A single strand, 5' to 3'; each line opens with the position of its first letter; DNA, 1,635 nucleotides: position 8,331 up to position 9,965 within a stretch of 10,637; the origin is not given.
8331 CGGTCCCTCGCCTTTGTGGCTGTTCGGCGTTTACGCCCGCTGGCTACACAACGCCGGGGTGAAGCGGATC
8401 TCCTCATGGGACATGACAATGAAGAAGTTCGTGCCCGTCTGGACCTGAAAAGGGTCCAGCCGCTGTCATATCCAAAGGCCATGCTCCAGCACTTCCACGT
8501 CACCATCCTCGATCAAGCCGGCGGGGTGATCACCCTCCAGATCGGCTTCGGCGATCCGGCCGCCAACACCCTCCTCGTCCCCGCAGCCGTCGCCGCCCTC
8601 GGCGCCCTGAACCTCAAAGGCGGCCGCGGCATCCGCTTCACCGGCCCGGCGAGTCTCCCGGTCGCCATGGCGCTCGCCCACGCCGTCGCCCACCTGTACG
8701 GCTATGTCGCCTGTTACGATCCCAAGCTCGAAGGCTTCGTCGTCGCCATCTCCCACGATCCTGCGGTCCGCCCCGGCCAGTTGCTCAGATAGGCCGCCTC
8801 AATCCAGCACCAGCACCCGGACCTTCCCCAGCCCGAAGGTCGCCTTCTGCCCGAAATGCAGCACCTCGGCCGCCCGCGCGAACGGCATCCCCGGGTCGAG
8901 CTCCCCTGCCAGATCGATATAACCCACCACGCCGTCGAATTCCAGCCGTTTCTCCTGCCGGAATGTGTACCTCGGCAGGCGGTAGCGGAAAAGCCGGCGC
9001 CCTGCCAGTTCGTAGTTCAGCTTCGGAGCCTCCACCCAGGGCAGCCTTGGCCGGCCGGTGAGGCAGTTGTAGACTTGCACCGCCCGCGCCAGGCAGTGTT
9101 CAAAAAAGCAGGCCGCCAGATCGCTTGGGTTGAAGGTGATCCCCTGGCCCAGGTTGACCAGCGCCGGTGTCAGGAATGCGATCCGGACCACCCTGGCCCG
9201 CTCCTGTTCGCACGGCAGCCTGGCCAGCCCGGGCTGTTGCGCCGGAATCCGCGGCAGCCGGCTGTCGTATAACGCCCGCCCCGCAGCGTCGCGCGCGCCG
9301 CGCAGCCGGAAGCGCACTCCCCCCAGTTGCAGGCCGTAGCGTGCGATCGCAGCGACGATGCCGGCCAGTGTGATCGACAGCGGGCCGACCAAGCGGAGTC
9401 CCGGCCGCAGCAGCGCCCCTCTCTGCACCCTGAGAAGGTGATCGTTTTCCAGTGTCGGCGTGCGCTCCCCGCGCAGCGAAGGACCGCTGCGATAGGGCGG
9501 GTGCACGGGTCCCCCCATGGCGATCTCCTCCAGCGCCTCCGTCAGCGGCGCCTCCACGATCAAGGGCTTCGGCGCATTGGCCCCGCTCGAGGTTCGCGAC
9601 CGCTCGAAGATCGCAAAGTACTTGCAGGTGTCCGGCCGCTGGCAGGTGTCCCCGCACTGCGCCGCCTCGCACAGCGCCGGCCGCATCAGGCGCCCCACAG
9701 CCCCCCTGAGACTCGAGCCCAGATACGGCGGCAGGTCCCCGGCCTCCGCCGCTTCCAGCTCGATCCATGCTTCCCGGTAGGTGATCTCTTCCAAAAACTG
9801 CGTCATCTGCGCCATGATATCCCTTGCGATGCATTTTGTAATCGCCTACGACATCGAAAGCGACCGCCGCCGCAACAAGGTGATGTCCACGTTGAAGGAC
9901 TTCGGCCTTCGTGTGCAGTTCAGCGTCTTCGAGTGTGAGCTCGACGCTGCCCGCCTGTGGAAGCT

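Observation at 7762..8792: Tandem double Csx3-like fusion protein followed by a canonical single Csx3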

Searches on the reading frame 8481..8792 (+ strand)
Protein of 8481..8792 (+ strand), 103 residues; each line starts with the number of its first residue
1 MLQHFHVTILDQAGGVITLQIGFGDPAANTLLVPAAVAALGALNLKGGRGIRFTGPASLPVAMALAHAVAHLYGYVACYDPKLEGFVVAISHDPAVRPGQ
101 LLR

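Call 3: search_protein_families(library=pfam, proteins=[window:8481-8792:+], max_evalue=1)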
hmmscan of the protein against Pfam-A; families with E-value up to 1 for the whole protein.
window:8481-8792:+ (103 aa): 2 families
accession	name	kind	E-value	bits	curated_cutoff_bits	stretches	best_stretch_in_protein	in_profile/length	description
PF09620.15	Cas_csx3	-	8.6e-09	35.6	21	1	32-102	8-77/78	CRISPR-associated protein (Cas_csx3)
PF23532.1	Microp_apicomplexa_18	-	0.22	12.1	27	1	61-84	58-81/98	Apicomplexa microprotein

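Call 12: search_protein_families(library=ncbifam, proteins=[window:8481-8792:+], max_evalue=0.01)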
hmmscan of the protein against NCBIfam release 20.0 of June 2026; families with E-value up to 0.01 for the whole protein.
window:8481-8792:+ (103 aa): 1 family
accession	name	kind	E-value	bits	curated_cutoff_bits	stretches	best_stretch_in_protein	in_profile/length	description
TIGR02579.1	cas_csx3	equivalog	5e-07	29.9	55.4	1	32-102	12-81/83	CRISPR-associated ring nuclease Crn3/Csx3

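Call 35: search_solved_structures(query=window:8481-8792:+, max_evalue=10, show_alignments=3)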
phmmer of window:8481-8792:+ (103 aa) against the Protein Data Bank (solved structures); distinct sequences matched with E-value up to 10: 10.
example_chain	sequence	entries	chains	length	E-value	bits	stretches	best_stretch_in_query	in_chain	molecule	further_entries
6yud_A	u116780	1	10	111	0.12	16.4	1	48-99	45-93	Uncharacterized protein AF_1864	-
6vjg_A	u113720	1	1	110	0.49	14.4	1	48-99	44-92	CRISPR-associated protein, Csx3 family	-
3wzi_A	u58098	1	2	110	0.54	14.3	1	48-99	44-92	Uncharacterized protein AF_1864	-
3wzg_A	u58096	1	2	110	0.57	14.2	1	48-99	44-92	Uncharacterized protein AF_1864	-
3wzh_A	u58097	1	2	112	0.59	14.2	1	48-99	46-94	Uncharacterized protein AF_1864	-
6khh_A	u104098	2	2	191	0.64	14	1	38-79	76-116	Imidazoleglycerol-phosphate dehydratase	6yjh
7fcy_A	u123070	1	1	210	0.72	13.9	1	38-79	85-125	Imidazoleglycerol-phosphate dehydratase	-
9m85_A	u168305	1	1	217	0.75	13.8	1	38-79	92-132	Imidazoleglycerol-phosphate dehydratase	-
4gqu_A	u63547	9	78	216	0.75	13.8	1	38-79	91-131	Imidazoleglycerol-phosphate dehydratase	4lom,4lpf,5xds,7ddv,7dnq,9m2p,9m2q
5zqn_A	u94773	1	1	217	0.75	13.8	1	38-79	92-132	Imidazoleglycerol-phosphate dehydratase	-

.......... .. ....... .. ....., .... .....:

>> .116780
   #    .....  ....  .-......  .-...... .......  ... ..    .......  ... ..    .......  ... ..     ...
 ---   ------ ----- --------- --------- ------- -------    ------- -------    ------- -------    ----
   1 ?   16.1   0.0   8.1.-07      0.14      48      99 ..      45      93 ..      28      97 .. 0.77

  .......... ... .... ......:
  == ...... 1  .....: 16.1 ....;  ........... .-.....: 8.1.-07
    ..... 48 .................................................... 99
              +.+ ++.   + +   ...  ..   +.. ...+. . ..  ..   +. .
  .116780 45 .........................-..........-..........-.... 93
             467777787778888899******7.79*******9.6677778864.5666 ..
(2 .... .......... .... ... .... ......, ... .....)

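Call 43: find_homologous_proteins(query=window:8481-8792:+, max_evalue=0.001)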
Query window:8481-8792:+ (103 aa): 162 proteins with E <= 0.001 among 199 candidates; the best 120 are listed.
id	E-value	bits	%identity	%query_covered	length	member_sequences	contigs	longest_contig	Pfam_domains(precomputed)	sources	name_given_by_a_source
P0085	3.5e-60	219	100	100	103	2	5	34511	PF09620.16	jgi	jgi:CRISPR-associated protein Csx3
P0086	1.8e-46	175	77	99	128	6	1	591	PF09620.16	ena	-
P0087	3.0e-45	171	74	100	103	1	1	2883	PF09620.16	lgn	-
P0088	1.1e-44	169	77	99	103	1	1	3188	PF09620.16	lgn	-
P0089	1.2e-44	169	73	99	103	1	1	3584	PF09620.16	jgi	-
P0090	1.6e-43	165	75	99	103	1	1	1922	PF09620.16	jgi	jgi:CRISPR-associated protein Csx3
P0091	1.6e-43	165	76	97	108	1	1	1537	PF09620.16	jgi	jgi:CRISPR-associated protein Csx3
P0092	2.6e-42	161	73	99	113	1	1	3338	PF09620.16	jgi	jgi:CRISPR-associated protein Csx3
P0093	4.6e-42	161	76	93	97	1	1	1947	PF09620.16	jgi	jgi:CRISPR-associated protein Csx3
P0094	6.3e-42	160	74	99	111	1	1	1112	PF09620.16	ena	-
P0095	1.2e-41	159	69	100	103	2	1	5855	PF09620.16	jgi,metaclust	metaclust:\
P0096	3.6e-41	158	71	96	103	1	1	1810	PF09620.16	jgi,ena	-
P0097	5.0e-41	157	72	99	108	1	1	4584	PF09620.16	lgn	-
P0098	8.4e-41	157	70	99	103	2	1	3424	PF09620.16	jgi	jgi:CRISPR-associated protein Csx3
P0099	9.4e-41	156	71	100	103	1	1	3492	PF09620.16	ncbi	-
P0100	1.9e-40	155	74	99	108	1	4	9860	PF09620.16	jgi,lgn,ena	jgi:CRISPR-associated protein Csx3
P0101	7.2e-40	154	70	97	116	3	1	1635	PF09620.16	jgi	jgi:CRISPR-associated protein Csx3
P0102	2.1e-39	152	70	99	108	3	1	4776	PF09620.16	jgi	jgi:CRISPR-associated protein Csx3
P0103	2.4e-39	152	73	99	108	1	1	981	PF09620.16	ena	-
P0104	3.3e-39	152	69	99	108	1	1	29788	PF09620.16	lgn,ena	-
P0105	4.2e-39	151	70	99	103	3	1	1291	PF09620.16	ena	-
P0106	5.1e-39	151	72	95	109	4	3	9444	PF09620.16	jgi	jgi:CRISPR-associated protein Csx3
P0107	1.7e-38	149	72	99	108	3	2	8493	PF09620.16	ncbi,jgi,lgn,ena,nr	ncbi:MAG TPA: CRISPR-associated protein Csx3 [Bryobacteraceae bacterium]|nr:CRISPR-associated protei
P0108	2.2e-38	149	68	100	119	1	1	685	PF09620.16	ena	-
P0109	2.5e-38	149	68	99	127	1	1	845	PF09620.16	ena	-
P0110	2.8e-38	149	70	99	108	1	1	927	PF09620.16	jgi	jgi:CRISPR-associated protein Csx3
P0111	4.2e-38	148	68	99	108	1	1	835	PF09620.16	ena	-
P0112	4.7e-38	148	65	95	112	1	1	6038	PF09620.16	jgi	jgi:CRISPR-associated protein Csx3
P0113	5.8e-38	148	69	100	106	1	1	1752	PF09620.16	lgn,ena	-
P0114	6.7e-38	147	68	99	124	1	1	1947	PF09620.16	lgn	-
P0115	8.1e-38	147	72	97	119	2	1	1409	PF09620.16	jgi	-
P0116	9.2e-38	147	69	99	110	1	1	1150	PF09620.16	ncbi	-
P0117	1.5e-37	146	71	99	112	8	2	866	PF09620.16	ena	-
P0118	1.7e-37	146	69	99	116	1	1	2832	PF09620.16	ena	-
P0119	2.2e-37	146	66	99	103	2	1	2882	PF09620.16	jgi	jgi:CRISPR-associated protein Csx3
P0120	3.0e-37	145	69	95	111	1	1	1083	PF09620.16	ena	-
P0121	6.7e-37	144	69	99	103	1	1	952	PF09620.16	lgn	-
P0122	6.9e-37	144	69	99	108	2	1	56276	PF09620.16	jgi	jgi:CRISPR-associated protein Csx3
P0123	7.8e-37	144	66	99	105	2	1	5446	PF09620.16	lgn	-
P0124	8.9e-37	144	64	99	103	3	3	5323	PF09620.16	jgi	jgi:CRISPR-associated protein Csx3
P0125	9.9e-37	144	65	99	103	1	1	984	PF09620.16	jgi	jgi:CRISPR-associated protein Csx3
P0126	1.8e-36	143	69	99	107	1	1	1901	PF09620.16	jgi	jgi:CRISPR-associated protein Csx3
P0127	2.2e-36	142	67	99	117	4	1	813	PF09620.16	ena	-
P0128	4.5e-36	141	67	99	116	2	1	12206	PF09620.16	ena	-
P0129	6.1e-36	141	65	99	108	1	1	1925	PF09620.16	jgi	jgi:CRISPR-associated protein Csx3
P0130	9.3e-36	140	66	99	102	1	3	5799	PF09620.16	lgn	-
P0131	9.5e-36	140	65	99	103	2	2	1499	PF09620.16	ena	-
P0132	9.9e-36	140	66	99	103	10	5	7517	PF09620.16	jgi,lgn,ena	jgi:CRISPR-associated protein Csx3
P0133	1.0e-35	140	66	99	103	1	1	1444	PF09620.16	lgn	-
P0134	1.3e-35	140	65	99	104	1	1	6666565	PF09620.16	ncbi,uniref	ncbi:CRISPR-associated protein Csx3 [Paludibaculum fermentans]|uniref:CRISPR-associated protein Csx3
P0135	1.7e-35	140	64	99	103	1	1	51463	PF09620.16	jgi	jgi:CRISPR-associated protein Csx3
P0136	5.9e-35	138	64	100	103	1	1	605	PF09620.16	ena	-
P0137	6.2e-35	138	64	100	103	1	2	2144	PF09620.16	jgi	jgi:CRISPR-associated protein Csx3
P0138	7.3e-35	138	61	99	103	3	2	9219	PF09620.16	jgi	jgi:CRISPR-associated protein Csx3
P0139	1.0e-34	137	61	100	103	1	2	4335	PF09620.16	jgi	jgi:CRISPR-associated protein Csx3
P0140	1.5e-34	137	62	96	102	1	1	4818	PF09620.16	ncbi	-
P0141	1.6e-34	137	63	99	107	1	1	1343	PF09620.16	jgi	jgi:CRISPR-associated protein Csx3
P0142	2.5e-34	136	65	99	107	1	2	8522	PF09620.16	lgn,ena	-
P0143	2.6e-34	136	67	99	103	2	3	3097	PF09620.16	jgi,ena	jgi:CRISPR-associated protein Csx3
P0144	2.7e-34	136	65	99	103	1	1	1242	PF09620.16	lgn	-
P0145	3.0e-34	136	65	99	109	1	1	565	PF09620.16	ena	-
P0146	4.3e-34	135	69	95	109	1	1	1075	PF09620.16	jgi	jgi:CRISPR-associated protein Csx3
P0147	5.9e-34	135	64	100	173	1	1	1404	PF09620.16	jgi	jgi:CRISPR-associated protein Csx3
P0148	1.0e-33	134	64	100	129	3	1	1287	PF09620.16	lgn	-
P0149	1.1e-33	134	70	88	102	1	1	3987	PF09620.16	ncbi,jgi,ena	jgi:CRISPR-associated protein Csx3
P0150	1.2e-33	134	66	93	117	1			PF09620.16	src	-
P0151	1.4e-33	133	62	100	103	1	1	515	PF09620.16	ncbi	-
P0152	1.6e-33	133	63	99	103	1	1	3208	PF09620.16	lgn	-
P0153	1.7e-33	133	63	99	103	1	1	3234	PF09620.16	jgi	jgi:CRISPR-associated protein Csx3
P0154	1.7e-33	133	62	99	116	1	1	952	PF09620.16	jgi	jgi:CRISPR-associated protein Csx3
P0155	2.0e-33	133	73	85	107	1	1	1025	PF09620.16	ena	-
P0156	2.8e-33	132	63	99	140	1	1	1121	PF09620.16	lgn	-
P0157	2.9e-33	132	64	100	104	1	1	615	PF09620.16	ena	-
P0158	3.3e-33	132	63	99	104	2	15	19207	PF09620.16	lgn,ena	-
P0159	5.6e-33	132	61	95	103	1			PF09620.16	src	-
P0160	6.8e-33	131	64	98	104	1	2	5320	PF09620.16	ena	-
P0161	9.2e-33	131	64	99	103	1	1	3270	PF09620.16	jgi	jgi:CRISPR-associated protein Csx3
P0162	1.2e-32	130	60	100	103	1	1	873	PF09620.16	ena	-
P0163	1.3e-32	130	63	99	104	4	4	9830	PF09620.16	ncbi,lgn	-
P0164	1.7e-32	130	67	89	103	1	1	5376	PF09620.16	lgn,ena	-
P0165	2.1e-32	130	60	99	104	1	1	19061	PF09620.16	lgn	-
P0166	2.1e-32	130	60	100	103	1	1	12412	PF09620.16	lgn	-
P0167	2.3e-32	130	71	84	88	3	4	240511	PF09620.16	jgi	jgi:CRISPR-associated protein Csx3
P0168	2.6e-32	129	60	100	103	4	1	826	PF09620.16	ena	-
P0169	5.7e-32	128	59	99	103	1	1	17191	PF09620.16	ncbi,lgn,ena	-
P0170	5.7e-32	128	55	96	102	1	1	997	PF09620.16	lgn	-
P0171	6.5e-32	128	72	85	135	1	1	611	PF09620.16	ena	-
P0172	1.2e-31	127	71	86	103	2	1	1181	PF09620.16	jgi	jgi:CRISPR-associated protein Csx3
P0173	1.7e-31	127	60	99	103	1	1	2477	PF09620.16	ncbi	-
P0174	1.9e-31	127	60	96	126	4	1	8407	PF09620.16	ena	-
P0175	2.9e-31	126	61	97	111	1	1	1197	PF09620.16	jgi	jgi:CRISPR-associated protein Csx3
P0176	3.2e-31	126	67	84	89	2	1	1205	PF09620.16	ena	-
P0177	6.3e-31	125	56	100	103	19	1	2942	PF09620.16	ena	-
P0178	7.2e-31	125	57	99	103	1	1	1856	PF09620.16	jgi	jgi:CRISPR-associated protein Csx3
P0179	7.3e-31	125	60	95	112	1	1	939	PF09620.16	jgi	jgi:CRISPR-associated protein Csx3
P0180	1.2e-30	124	58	98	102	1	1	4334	PF09620.16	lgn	-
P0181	1.3e-30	124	62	100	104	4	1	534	PF09620.16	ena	-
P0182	1.6e-30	124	59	100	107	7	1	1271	PF09620.16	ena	-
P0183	1.8e-30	123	69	83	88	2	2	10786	PF09620.16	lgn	-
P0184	2.1e-30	123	56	100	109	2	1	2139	PF09620.16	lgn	-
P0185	2.4e-30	123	62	99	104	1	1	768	PF09620.16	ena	-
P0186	4.7e-30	122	57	100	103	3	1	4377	PF09620.16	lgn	-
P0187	7.2e-30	122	65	88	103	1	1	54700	PF09620.16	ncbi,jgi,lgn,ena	jgi:CRISPR-associated protein Csx3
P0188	1.2e-29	121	55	99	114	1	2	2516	PF09620.16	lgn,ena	-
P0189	1.2e-29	121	60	99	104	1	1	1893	PF09620.16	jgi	jgi:CRISPR-associated protein Csx3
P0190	1.6e-29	120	65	85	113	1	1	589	PF09620.16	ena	-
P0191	2.2e-29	120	56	100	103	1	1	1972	PF09620.16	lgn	-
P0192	4.1e-29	119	56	99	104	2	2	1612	PF09620.16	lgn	-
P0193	5.3e-29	119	55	100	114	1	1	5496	PF09620.16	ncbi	ncbi:MAG: CRISPR-associated protein Csx3 [Terriglobia bacterium]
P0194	1.1e-28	118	59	99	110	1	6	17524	PF09620.16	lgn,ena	-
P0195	1.1e-28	118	67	85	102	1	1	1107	PF09620.16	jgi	jgi:CRISPR-associated Csx3 family protein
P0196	1.4e-28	117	63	88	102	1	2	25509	PF09620.16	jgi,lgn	jgi:CRISPR-associated protein Csx3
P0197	1.6e-28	117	58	98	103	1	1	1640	PF09620.16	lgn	-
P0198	2.6e-28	117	65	86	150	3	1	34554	PF09620.16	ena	-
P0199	3.8e-28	116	64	89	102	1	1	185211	PF09620.16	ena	-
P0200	4.1e-28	116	63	86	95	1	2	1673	PF09620.16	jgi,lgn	jgi:CRISPR-associated protein Csx3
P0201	4.2e-28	116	63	86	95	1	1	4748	PF09620.16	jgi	jgi:CRISPR-associated protein Csx3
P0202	4.3e-28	116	63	86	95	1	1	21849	PF09620.16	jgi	jgi:CRISPR-associated protein Csx3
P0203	9.8e-28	115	55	99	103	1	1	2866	PF09620.16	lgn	-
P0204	1.1e-27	115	62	86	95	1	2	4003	PF09620.16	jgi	jgi:CRISPR-associated protein Csx3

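Call 91: search_protein_families(library=padloc, proteins=[window:8481-8792:+], max_evalue=0.01)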
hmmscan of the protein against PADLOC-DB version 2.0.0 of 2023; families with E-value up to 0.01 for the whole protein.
window:8481-8792:+ (103 aa): 5 families
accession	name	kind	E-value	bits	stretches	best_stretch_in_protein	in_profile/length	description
PDLC01040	Csx3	-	3e-14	51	1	23-94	19-83/84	Csx3 (CARF)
PDLC01045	Csx3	-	3.8e-13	47.3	1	21-102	15-98/286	Csx3-AAA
PDLC01632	Csx3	-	5.9e-10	37.1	1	31-102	7-76/77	"CAS-I,CAS-III; associated"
PDLC01353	Csx3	-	1.1e-07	30.1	1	32-102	12-80/82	"CAS-I,CAS-III; associated"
PDLC01294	Csx3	-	2.2e-07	29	1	32-102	12-79/81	"CAS-I,CAS-III; associated"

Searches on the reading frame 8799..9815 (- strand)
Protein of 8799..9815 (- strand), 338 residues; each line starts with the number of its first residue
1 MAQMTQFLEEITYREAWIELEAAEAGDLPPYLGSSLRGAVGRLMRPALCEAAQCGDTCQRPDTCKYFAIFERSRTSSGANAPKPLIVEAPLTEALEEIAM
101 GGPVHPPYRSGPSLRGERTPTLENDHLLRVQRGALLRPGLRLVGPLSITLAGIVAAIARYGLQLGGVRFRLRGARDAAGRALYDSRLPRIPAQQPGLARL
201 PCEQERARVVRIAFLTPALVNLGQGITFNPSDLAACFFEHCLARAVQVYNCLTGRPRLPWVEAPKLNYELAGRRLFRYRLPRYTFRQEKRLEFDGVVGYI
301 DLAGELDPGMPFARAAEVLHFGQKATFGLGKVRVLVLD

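Call 3: search_protein_families(library=pfam, proteins=[window:8799-9815:-], max_evalue=1)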
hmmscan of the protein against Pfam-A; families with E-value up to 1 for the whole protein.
window:8799-9815:- (338 aa): 1 family
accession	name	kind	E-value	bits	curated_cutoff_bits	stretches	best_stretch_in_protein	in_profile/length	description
PF10040.14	CRISPR_Cas6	-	2.7e-07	31.7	25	1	213-332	2-89/89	CRISPR-associated endoribonuclease Cas6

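Call 12: search_protein_families(library=ncbifam, proteins=[window:8799-9815:-], max_evalue=0.01)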
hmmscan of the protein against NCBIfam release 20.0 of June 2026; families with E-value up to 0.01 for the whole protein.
window:8799-9815:- (338 aa): 0 families
